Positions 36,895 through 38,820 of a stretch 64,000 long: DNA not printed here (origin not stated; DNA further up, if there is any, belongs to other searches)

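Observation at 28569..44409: Catabolic island 2 around a second MttB paralogue: Dpp-type ABC importer, racemase-superfamily enzyme, tandem SDRs, DapA-family lyase, ALDH, PuuB-like FAD oxidase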

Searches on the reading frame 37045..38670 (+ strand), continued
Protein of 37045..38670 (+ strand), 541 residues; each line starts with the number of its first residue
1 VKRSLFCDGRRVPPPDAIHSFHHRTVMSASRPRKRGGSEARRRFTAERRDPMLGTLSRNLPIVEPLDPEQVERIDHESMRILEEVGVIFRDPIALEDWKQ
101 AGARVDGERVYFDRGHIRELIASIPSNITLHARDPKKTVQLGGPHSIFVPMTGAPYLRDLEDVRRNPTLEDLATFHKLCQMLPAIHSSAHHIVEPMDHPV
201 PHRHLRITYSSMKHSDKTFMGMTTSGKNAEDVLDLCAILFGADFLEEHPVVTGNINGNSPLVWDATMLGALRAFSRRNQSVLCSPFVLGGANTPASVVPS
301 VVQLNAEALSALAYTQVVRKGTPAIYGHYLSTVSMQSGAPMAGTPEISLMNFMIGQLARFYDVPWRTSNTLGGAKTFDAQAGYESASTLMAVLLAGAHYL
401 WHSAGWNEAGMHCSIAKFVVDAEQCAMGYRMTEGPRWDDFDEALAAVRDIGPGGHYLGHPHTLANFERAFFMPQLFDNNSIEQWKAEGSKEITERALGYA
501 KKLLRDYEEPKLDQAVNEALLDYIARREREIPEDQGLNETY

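Call 24: search_solved_structures(query=L081:11614-12717:+, max_evalue=1e-20)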
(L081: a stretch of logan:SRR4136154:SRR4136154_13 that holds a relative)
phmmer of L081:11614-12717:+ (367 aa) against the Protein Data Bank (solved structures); distinct sequences matched with E-value up to 1e-20: 35.
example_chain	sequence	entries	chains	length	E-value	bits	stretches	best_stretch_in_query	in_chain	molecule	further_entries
4e8g_A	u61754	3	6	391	2.2e-162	543.6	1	1-367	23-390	Mandelate racemase/muconate lactonizing enzyme, N-terminal domain protein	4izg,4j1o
2pmq_A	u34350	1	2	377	4.5e-133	447.1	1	2-365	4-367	Mandelate racemase/muconate lactonizing enzyme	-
4h2h_A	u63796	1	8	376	4.5e-133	447.1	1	2-365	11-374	Mandelate racemase/muconate lactonizing enzyme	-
4mgg_A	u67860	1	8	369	2.9e-68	233.9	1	1-366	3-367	Muconate lactonizing enzyme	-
3eez_A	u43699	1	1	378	2.2e-62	214.5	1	2-366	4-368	putative Mandelate racemase/muconate lactonizing enzyme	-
2rdx_A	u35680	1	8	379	4.4e-55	190.5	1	1-366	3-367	Mandelate racemase/muconate lactonizing enzyme, putative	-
2ps2_A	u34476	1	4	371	2.2e-51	178.4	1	2-367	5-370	Putative mandelate racemase/muconate lactonizing enzyme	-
2qdd_A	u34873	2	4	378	1.3e-49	172.5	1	2-367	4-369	Mandelate racemase/muconate lactonizing enzyme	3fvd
2pce_A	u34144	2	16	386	7e-48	166.8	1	2-367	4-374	putative mandelate racemase/muconate lactonizing enzyme | Mandelate racemase/muconate lactonizing enzyme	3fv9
1nu5_A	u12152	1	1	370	8.5e-35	123.8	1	18-358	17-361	Chloromuconate cycloisomerase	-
3my9_A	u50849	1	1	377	6.1e-32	114.3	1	6-356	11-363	Muconate cycloisomerase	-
3jva_A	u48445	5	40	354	3.4e-31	111.9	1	1-288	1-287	Dipeptide Epimerase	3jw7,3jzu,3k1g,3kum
4m0x_A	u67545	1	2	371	9.6e-31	110.4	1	18-358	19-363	Chloromuconate cycloisomerase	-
3dg3_A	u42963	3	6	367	2.4e-30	109.1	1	18-358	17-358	Muconate cycloisomerase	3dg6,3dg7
2qde_A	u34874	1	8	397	4.4e-29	104.9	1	2-360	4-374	Mandelate racemase/muconate lactonizing enzyme family protein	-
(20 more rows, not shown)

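Call 36: find_encoding_contigs(protein=P0001, flank=10000, max_places=1)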
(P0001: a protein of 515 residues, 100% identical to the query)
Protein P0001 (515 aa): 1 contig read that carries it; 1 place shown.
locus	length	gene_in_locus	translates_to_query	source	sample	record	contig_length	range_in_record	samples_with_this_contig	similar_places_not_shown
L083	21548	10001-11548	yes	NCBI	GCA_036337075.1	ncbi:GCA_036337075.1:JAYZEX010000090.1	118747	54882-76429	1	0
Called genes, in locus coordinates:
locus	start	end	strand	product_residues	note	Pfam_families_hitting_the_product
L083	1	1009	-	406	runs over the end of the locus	PF00355:Rieske, PF00848:Ring_hydroxyl_A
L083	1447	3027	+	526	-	PF00496:SBP_bac_5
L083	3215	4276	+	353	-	PF19300:BPD_transp_1_N, PF00528:BPD_transp_1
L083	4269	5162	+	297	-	PF12911:OppC_N (weak), PF00528:BPD_transp_1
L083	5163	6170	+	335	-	PF00005:ABC_tran, PF02463:SMC_N (weak), PF13304:AAA_21 (weak), PF08352:oligo_HPY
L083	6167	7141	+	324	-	PF00005:ABC_tran, PF13304:AAA_21 (faint), PF08352:oligo_HPY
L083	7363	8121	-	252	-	PF17645:Amdase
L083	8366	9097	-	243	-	PF00106:adh_short, PF08659:KR (weak), PF23441:SDR, PF13561:adh_short_C2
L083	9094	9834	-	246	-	PF00106:adh_short, PF01370:Epimerase (weak), PF08659:KR (faint), PF13561:adh_short_C2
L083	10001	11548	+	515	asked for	PF06253:MTTB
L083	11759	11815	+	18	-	-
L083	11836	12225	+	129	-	PF15919:HicB_lk_antitox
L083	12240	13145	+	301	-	PF00701:DHDPS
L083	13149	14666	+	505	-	PF00171:Aldedh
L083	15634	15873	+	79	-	-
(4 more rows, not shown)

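Call 37: find_encoding_contigs(protein=P0086, flank=10000, max_places=1)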
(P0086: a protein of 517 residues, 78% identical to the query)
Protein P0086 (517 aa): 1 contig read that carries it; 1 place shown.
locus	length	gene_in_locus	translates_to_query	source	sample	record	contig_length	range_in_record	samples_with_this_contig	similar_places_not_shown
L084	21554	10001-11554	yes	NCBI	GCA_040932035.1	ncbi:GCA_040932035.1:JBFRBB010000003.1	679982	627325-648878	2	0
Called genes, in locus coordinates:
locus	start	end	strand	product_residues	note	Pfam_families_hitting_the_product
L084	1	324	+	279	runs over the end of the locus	PF09370:PEP_hydrolase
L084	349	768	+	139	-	PF00190:Cupin_1, PF07883:Cupin_2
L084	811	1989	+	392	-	PF01321:Creatinase_N, PF00557:Peptidase_M24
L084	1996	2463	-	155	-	PF22381:Staph_reg_Sar_Rot (faint), PF01047:MarR, PF12802:MarR_2, PF13463:HTH_27 (weak)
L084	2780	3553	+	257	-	PF01177:Asp_Glu_race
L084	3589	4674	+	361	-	PF01210:NAD_Gly3P_dh_N, PF02317:Octopine_DH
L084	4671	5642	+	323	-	PF02737:3HCDH_N, PF00725:3HCDH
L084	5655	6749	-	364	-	PF00155:Aminotran_1_2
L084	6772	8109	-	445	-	PF06808:DctM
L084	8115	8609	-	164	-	PF04290:DctQ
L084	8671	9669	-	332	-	PF03480:DctP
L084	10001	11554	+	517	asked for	PF06253:MTTB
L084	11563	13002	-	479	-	PF02386:TrkH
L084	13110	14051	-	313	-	PF00126:HTH_1, PF03466:LysR_substrate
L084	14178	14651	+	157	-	PF04290:DctQ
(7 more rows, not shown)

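Call 40: search_solved_structures(query=window:37123-38670:+, max_evalue=0.00001, show_alignments=2)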
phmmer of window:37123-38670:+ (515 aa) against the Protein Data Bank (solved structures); distinct sequences matched with E-value up to 0.00001: 5.
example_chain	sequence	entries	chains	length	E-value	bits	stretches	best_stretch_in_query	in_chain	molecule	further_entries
4yyc_A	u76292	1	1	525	2.8e-142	478.1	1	5-507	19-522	Putative trimethylamine methyltransferase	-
2qne_A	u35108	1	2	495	1.2e-103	350.6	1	34-507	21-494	Putative methyltransferase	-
9yce_A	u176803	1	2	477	1.3e-103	350.5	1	35-507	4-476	Glycine betaine methyltransferase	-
7xcl_A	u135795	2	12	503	2.9e-31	111.8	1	43-490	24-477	Trimethylamine methyltransferase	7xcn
7xcm_A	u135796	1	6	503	4e-31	111.4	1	43-490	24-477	Trimethylamine methyltransferase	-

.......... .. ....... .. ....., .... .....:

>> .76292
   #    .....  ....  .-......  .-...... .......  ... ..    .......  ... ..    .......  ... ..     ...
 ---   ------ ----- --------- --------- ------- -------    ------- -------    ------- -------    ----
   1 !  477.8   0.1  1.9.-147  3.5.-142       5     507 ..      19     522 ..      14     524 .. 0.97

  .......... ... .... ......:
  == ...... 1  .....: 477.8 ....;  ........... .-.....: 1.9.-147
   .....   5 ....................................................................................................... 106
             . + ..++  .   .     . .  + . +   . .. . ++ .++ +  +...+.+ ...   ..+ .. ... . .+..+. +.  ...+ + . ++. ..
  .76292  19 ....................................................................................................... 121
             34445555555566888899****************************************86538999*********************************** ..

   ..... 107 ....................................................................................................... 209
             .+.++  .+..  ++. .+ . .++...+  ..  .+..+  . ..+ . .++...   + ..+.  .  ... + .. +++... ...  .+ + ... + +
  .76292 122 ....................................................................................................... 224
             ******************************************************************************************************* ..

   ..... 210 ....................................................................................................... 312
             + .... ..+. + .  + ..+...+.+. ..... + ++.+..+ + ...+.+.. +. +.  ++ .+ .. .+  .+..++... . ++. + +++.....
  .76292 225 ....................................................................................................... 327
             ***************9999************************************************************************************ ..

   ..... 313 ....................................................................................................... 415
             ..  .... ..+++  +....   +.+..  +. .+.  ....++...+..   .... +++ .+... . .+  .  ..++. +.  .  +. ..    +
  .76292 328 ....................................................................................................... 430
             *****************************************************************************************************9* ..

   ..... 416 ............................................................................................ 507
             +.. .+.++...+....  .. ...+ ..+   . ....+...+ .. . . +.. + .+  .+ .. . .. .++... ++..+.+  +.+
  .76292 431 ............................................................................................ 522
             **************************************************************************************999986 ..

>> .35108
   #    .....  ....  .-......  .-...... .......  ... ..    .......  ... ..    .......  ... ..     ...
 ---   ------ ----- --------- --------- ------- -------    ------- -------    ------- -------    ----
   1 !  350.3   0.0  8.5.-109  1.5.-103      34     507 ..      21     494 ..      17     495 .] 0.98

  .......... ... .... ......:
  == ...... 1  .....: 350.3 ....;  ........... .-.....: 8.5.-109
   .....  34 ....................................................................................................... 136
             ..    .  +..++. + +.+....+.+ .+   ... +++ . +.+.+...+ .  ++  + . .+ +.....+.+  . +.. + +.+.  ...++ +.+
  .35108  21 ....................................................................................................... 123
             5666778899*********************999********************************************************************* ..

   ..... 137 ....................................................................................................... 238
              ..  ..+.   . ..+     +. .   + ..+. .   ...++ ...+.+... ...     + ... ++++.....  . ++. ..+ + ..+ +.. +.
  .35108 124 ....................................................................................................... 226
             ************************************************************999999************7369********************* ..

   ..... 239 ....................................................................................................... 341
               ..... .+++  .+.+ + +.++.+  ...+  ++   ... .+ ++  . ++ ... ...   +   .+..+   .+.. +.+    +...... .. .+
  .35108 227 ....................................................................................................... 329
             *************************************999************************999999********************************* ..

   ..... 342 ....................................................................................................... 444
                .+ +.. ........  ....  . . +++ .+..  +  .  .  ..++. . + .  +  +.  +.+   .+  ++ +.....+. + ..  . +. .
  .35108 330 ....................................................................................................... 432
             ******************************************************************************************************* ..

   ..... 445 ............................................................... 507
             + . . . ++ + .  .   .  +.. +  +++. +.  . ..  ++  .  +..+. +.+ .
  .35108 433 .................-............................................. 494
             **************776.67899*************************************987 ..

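Call 43: search_dna_similar(query=window:37123-38670:+, collection=plasmids, mode=protein, max_rows=25, max_evalue=1e-100)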
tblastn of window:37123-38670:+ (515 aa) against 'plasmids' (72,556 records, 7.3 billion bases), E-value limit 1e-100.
Records with a match: 65; places in all: 75; records where one place covers at least 80% of the query: 64.
Best place of each record, by identity: 80-90% 1; 60-80% 33; <60% 31.
By first word of the organism name: Leisingera 15; Sinorhizobium 13; Cereibacter 8; Mesorhizobium 6; Rhizobium 4; Paracoccus 4; Ruegeria 3; Phyllobacterium 2; Aminobacter 2; Phaeobacter 1; and 7 more.
By predicted mobility (MOB-suite, as given by PLSDB): non-mobilizable 49; conjugative 14; mobilizable 2.
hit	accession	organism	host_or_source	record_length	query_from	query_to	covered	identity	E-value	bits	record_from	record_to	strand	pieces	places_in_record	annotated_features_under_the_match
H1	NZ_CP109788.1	Leisingera thetidis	-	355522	3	515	100%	76.8%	0e+0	834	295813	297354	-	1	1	trimethylamine methyltransferase family protein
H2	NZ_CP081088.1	Leisingera caerulea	-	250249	3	515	100%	76.8%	0e+0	825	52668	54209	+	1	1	trimethylamine methyltransferase family protein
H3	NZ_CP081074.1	Leisingera caerulea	-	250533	3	515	100%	76.7%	0e+0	823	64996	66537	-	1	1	trimethylamine methyltransferase family protein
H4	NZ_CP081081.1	Leisingera caerulea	-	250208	3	515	100%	76.5%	0e+0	823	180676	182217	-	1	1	trimethylamine methyltransferase family protein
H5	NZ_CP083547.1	Leisingera sp. M658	-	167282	2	515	100%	76.3%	0e+0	832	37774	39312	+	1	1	trimethylamine methyltransferase family protein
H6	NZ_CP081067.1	Leisingera caerulea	-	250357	3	515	100%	76.3%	0e+0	823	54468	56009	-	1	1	trimethylamine methyltransferase family protein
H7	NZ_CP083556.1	Leisingera sp. S132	-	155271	3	514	99%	76.4%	0e+0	825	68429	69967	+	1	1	trimethylamine methyltransferase family protein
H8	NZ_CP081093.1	Leisingera caerulea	-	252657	3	515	100%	75.9%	0e+0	816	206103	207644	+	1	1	trimethylamine methyltransferase family protein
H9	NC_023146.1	Leisingera methylohalidivorans DSM 14336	Seawater collected from a tide pool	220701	3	514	99%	76.0%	0e+0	826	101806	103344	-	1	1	trimethylamine methyltransferase family protein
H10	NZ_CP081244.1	Phaeobacter inhibens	-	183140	2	515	100%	75.5%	0e+0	825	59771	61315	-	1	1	trimethylamine methyltransferase family protein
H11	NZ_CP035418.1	Leisingera sp. NJS204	cell culture,Marine Biofilm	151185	2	515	100%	75.5%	0e+0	828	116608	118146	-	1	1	trimethylamine methyltransferase family protein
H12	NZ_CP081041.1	Leisingera sp. M527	-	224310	8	515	99%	76.2%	0e+0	828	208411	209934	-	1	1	trimethylamine methyltransferase family protein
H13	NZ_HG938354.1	Neorhizobium galegae bv. orientalis str. HAMBI 540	Galega orientalis root nodule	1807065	2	512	99%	74.4%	0e+0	795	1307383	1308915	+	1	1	record has no annotation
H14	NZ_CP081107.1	Ruegeria sp. B32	-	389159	26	515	95%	77.6%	0e+0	808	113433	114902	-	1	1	trimethylamine methyltransferase family protein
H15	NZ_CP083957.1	Mesorhizobium sp. B1-1-8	cell culture,soil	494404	8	515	99%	74.7%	0e+0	797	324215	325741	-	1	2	trimethylamine methyltransferase family protein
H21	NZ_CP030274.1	Cereibacter sphaeroides 2.4.1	cell culture,laboratory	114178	26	515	95%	76.9%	0e+0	791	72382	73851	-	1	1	trimethylamine methyltransferase family protein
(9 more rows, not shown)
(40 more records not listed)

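Call 44: get_annotated_region(hit=H21, flank=20000)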
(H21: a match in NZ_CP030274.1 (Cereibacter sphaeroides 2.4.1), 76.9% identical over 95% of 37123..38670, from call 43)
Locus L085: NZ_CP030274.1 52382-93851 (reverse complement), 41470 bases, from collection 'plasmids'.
description: Cereibacter sphaeroides 2.4.1 plasmid pB, complete sequence
organism: Cereibacter sphaeroides 2.4.1 (NCBI taxid 272943)
taxonomy: Bacteria; Pseudomonadota; Alphaproteobacteria; Rhodobacterales; Paracoccaceae; Cereibacter; Cereibacter sphaeroides; Cereibacter sphaeroides 2.4.1
host: -; source: cell culture,laboratory; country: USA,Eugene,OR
typing (MOB-suite, as given by PLSDB): non-mobilizable
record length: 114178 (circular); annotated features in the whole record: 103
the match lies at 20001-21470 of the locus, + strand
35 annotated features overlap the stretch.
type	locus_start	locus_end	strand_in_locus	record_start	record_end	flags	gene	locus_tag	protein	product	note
CDS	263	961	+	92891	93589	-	-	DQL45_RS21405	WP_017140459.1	seryl-tRNA synthetase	-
CDS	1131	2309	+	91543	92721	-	repA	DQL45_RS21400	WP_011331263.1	plasmid partitioning protein RepA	-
CDS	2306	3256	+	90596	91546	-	repB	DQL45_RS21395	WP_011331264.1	plasmid partitioning protein RepB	-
CDS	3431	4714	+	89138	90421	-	repC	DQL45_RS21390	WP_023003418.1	plasmid replication protein RepC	-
CDS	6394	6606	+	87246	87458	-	-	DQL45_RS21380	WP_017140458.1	lyase family protein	-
CDS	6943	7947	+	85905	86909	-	-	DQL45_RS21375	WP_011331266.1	LysR family transcriptional regulator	GO:0006355 - regulation of DNA-templated transcription [Evidence IEA]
CDS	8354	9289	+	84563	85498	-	-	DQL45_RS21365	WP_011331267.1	sensor domain-containing diguanylate cyclase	GO:0009966 - regulation of signal transduction [Evidence IEA]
CDS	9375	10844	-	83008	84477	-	-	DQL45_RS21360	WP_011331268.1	PLP-dependent aminotransferase family protein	-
CDS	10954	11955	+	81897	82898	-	-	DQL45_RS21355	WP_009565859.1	TRAP transporter substrate-binding protein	-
CDS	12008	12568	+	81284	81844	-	-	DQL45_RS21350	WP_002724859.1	TRAP transporter small permease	-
CDS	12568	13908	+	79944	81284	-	-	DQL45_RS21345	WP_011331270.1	TRAP transporter large permease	GO:0008643 - carbohydrate transport [Evidence IEA]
CDS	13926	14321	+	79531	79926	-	-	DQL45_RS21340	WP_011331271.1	nuclear transport factor 2 family protein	-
CDS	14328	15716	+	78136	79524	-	-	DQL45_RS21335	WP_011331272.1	FAD-binding oxidoreductase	-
CDS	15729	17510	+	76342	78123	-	xsc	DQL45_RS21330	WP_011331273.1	sulfoacetaldehyde acetyltransferase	GO:0019529 - taurine catabolic process [Evidence IEA]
CDS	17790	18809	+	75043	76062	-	-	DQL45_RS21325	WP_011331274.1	putative sulfate exporter family transporter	-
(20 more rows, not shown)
